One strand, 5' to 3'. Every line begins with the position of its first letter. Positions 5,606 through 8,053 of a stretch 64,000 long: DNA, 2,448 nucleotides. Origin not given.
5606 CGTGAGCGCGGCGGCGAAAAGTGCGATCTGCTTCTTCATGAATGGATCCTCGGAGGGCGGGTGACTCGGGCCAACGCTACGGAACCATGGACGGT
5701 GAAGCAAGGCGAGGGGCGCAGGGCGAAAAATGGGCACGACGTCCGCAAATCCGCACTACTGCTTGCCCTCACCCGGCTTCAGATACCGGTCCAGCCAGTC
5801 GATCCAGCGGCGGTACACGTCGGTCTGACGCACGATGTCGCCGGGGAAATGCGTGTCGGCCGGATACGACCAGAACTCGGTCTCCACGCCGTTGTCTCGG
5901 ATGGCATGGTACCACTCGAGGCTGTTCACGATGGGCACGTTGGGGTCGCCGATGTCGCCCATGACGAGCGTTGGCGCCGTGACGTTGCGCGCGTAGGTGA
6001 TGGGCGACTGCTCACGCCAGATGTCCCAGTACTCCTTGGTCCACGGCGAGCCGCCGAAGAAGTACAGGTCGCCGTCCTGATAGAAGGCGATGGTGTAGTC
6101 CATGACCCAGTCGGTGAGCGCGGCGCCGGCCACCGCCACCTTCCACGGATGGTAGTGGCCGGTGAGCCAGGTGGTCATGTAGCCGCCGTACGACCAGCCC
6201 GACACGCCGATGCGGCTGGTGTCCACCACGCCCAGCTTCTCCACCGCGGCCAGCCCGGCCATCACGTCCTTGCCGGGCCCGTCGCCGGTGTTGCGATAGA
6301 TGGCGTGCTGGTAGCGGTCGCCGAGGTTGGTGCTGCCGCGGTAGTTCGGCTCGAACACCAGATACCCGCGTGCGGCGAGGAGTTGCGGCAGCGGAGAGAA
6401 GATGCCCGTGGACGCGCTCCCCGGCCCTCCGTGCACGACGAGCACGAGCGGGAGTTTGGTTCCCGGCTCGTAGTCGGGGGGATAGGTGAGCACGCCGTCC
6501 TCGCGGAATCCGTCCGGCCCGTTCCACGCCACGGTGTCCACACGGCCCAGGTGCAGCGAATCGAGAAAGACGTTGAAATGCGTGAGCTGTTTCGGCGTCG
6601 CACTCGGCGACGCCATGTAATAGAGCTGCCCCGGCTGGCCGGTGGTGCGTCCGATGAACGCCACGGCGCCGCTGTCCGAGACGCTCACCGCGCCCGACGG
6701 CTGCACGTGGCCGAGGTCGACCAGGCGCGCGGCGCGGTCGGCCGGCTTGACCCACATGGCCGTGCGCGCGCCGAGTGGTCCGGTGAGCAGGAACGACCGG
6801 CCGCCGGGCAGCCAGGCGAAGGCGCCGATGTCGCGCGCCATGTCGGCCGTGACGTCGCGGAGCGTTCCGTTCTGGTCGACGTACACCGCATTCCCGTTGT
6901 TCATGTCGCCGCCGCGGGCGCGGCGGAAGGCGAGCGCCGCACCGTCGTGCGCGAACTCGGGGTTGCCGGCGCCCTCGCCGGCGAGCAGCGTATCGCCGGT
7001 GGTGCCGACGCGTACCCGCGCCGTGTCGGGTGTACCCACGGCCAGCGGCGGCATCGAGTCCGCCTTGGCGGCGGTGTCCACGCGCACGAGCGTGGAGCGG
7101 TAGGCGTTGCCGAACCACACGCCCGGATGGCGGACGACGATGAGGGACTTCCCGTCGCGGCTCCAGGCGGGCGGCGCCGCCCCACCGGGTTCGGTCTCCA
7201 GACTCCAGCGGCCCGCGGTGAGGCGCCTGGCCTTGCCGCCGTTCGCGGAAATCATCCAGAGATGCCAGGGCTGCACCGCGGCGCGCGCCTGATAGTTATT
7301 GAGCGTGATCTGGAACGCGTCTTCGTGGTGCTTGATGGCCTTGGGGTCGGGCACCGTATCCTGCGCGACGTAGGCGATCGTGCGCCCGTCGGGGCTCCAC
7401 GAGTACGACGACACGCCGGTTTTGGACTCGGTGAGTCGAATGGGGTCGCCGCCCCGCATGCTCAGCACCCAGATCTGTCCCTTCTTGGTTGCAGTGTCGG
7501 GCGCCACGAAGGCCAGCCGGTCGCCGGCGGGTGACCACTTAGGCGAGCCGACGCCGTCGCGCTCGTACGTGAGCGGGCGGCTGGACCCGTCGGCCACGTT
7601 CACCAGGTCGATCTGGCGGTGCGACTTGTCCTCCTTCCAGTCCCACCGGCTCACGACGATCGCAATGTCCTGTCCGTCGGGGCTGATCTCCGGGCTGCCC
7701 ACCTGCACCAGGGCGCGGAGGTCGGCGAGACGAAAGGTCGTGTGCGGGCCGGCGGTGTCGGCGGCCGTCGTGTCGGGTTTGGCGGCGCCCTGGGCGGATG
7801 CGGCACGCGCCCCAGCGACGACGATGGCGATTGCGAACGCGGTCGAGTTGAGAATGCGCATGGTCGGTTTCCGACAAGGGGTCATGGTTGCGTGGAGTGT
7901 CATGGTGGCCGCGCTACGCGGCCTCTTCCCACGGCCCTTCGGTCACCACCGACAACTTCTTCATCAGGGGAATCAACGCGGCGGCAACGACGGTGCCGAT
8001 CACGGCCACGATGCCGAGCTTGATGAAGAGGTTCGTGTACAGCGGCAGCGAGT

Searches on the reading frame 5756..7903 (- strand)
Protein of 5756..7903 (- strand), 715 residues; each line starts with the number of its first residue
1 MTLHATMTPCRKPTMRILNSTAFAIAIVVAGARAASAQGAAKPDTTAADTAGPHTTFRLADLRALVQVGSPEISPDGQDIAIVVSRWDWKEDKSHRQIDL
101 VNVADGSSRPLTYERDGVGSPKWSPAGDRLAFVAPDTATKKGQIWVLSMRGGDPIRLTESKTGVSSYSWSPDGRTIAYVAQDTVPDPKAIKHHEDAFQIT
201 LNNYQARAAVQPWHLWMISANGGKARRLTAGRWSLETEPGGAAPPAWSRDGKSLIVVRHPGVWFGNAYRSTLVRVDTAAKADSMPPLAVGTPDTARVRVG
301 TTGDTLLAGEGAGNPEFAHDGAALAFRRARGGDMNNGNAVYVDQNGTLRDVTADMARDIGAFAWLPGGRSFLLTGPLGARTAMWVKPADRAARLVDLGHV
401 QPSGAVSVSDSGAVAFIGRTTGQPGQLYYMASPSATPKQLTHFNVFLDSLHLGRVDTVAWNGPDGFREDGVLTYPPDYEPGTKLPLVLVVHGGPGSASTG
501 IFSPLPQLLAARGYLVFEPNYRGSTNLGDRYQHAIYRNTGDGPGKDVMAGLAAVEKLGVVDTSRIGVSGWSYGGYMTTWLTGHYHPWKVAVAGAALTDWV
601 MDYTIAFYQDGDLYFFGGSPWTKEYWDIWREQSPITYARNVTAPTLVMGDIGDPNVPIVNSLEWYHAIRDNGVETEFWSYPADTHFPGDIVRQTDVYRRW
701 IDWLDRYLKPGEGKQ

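Call 35: search_protein_families(library=pfam, max_evalue=0.001, proteins=[window:5756-7903:-])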
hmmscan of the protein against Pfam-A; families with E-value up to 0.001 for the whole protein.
window:5756-7903:- (715 aa): 7 families
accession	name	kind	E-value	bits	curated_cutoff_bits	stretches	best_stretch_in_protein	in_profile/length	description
PF00326.27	Peptidase_S9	-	3.5e-42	144.8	22.6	1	505-709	6-211/213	Prolyl oligopeptidase family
PF02129.25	Peptidase_S15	-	4.6e-08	33.5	23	0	622-676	202-252/262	X-Pro dipeptidyl-peptidase (S15 family)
PF07676.18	PD40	-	8.8e-07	29.2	20.9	0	168-180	15-27/38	WD40-like Beta Propeller Repeat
PF00930.27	DPPIV_N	-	2.1e-05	23.9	22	0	93-182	20-121/354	Dipeptidyl peptidase IV (DPP IV) N-terminal region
PF01738.24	DLH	-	5.8e-05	23.2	21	1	480-685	11-186/217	Dienelactone hydrolase family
PF20434.5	BD-FAE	-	7.6e-05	22.8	26.8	0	481-577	10-103/215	BD-FAE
PF00561.26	Abhydrolase_1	-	0.00025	21.2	25.8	0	485-586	1-91/245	alpha/beta hydrolase fold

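Call 77: search_protein_families(library=ncbifam, max_evalue=0.00001, proteins=[window:5756-7903:-])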
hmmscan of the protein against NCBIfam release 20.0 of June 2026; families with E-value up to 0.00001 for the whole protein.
window:5756-7903:- (715 aa): 5 families
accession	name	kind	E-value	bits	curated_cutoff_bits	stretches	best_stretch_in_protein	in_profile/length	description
NF053518.1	DipepPtdsDpp5Prph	equivalog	4e-53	180.9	900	2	314-709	252-655/655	dipeptidyl-peptidase Dpp5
NF033523.0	lasso_peptidase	equivalog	4.5e-41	141.3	400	2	431-709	353-638/638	Atxe2 family lasso peptide isopeptidase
TIGR02800.1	propeller_TolB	equivalog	1.8e-15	56.8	343.15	1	68-182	237-343/418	Tol-Pal system beta propeller repeat protein TolB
NF002183.0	PRK01029.1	equivalog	7.2e-09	35.2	405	1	68-183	283-392/429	Tol-Pal system protein TolB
NF003780.0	PRK05371.1-1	subfamily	4.8e-07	28.6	642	1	621-709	285-372/594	Xaa-Pro dipeptidyl-peptidase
